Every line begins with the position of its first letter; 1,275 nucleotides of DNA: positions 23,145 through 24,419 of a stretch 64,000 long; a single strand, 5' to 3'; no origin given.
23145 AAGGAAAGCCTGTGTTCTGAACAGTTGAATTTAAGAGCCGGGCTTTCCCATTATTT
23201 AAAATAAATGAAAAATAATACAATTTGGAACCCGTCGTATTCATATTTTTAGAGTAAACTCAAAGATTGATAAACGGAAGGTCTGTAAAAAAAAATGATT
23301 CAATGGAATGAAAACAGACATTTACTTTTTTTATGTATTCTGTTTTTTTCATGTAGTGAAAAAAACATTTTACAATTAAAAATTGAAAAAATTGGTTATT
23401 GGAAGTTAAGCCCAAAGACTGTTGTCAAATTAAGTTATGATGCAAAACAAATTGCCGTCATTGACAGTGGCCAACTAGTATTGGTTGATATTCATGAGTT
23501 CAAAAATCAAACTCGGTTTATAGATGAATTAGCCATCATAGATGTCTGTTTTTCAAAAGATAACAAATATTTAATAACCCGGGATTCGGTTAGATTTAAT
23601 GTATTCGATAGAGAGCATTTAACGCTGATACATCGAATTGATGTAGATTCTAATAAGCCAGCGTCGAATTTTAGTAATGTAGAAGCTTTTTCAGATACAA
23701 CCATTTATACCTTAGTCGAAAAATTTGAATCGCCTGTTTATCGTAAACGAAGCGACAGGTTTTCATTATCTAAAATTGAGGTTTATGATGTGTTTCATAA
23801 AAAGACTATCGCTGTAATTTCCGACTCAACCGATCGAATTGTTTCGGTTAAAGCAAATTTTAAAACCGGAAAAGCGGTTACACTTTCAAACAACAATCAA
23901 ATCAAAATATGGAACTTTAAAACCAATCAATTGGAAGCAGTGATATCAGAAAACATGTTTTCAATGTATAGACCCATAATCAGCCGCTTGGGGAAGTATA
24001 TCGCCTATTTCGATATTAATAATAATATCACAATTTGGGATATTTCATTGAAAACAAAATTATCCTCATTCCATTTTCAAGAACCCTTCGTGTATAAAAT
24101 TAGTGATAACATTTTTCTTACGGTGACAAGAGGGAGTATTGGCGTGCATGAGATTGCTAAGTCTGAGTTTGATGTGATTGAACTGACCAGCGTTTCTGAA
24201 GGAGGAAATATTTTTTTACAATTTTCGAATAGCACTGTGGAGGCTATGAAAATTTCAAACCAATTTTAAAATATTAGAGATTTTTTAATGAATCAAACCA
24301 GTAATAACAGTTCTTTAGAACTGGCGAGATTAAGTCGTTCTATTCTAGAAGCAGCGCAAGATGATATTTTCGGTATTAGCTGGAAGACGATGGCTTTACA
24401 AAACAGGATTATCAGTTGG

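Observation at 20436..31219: Modular cassettes: precursor, then intrinsic terminator, then a secreted-protein gene (two GWxTD-like paralogs and a lipoprotein)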

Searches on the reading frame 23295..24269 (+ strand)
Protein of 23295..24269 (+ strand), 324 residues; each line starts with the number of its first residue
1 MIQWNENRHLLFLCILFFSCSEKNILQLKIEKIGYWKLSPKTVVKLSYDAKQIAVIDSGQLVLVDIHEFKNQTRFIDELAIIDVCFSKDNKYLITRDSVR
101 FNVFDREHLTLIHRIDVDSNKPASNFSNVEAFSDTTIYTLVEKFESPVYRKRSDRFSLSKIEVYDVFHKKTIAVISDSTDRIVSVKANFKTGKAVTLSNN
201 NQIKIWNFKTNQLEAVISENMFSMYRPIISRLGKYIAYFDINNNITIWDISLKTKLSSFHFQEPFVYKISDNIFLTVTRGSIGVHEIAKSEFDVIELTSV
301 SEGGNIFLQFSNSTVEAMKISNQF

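Call 3: search_protein_families(library=ncbifam, proteins=[window:23295-24269:+], max_evalue=0.01)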
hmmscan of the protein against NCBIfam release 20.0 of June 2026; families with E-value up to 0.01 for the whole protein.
window:23295-24269:+ (324 aa): 0 families

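Call 4: search_protein_families(library=pfam, proteins=[window:23295-24269:+], max_evalue=0.01)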
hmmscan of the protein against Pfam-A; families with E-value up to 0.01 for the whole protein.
window:23295-24269:+ (324 aa): 9 families
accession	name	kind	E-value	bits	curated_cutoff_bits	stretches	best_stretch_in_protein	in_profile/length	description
PF25174.1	Beta-prop_THOC3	-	4.5e-10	39.4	305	1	164-310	29-179/272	THOC3 beta-propeller domain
PF24817.1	WD40_WDHD1_1st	-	2.9e-06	27.1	109.9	1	172-263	169-264/291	WDHD1 first WD40 domain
PF24814.1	WD40_Prp19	-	3.9e-06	26.6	320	1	160-260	30-130/281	Prp19 WD40 domain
PF25172.1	Beta-prop_WDR3_2nd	-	5.1e-05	23.1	140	1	160-215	61-116/293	WDR3 second beta-propeller domain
PF25173.1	Beta-prop_WDR3_1st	-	5.9e-05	23.3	154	1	160-250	94-184/184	WDR3 first beta-propeller domain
PF25168.1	Beta-prop_WDR36-Utp21_2nd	-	0.00011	22.1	84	0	45-136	205-299/335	WDR36/Utp21 second beta-propeller domain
PF24807.1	WD40_CDC20-Fz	-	0.0006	19.7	200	0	159-259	73-173/292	CDC20/Fizzy WD40 domain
PF25175.1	Beta-prop_WDR5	-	0.00095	18.9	250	1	152-274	110-232/296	WDR5 beta-propeller domain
PF22701.2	Mala_s_1-like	-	0.0062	16.8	27.5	0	193-290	18-117/195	Mal s 1 allergenic protein-like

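Call 84: find_homologous_proteins(query=window:23295-24269:+, max_evalue=0.001)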
Query window:23295-24269:+ (324 aa): 2 proteins with E <= 0.001 among 754 candidates.
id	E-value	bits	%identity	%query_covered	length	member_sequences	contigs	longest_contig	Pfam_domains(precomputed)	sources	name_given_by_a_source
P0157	3.8e-207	704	100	100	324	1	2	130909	PF25174.2,PF24814.2,PF23381.2,PF25175.2,PF24817.2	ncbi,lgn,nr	ncbi:WD40 repeat domain-containing protein [bacterium]|nr:WD40 repeat domain-containing protein [bac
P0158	1.8e-99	351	54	97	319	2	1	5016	PF25174.2,PF23381.2,PF25173.2,PF24807.2,PF25175.2,PF24817.2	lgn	-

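Call 85: find_encoding_contigs(protein=P0158, flank=10000, max_places=3)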
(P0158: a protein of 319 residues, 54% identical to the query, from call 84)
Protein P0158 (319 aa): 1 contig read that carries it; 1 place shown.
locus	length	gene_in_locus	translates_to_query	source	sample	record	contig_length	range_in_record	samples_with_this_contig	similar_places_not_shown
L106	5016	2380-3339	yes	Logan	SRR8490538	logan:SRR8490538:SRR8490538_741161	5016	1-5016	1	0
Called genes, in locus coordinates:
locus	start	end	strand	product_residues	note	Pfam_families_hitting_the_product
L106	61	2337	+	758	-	PF03572:Peptidase_S41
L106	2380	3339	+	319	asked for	PF24817:WD40_WDHD1_1st (faint), PF24807:WD40_CDC20-Fz (weak), PF23381:Beta-prop_IFT122_1st (weak), PF25173:Beta-prop_WDR3_1st (weak), PF25174:Beta-prop_THOC3, PF25175:Beta-prop_WDR5 (weak)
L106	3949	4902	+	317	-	PF00664:ABC_membrane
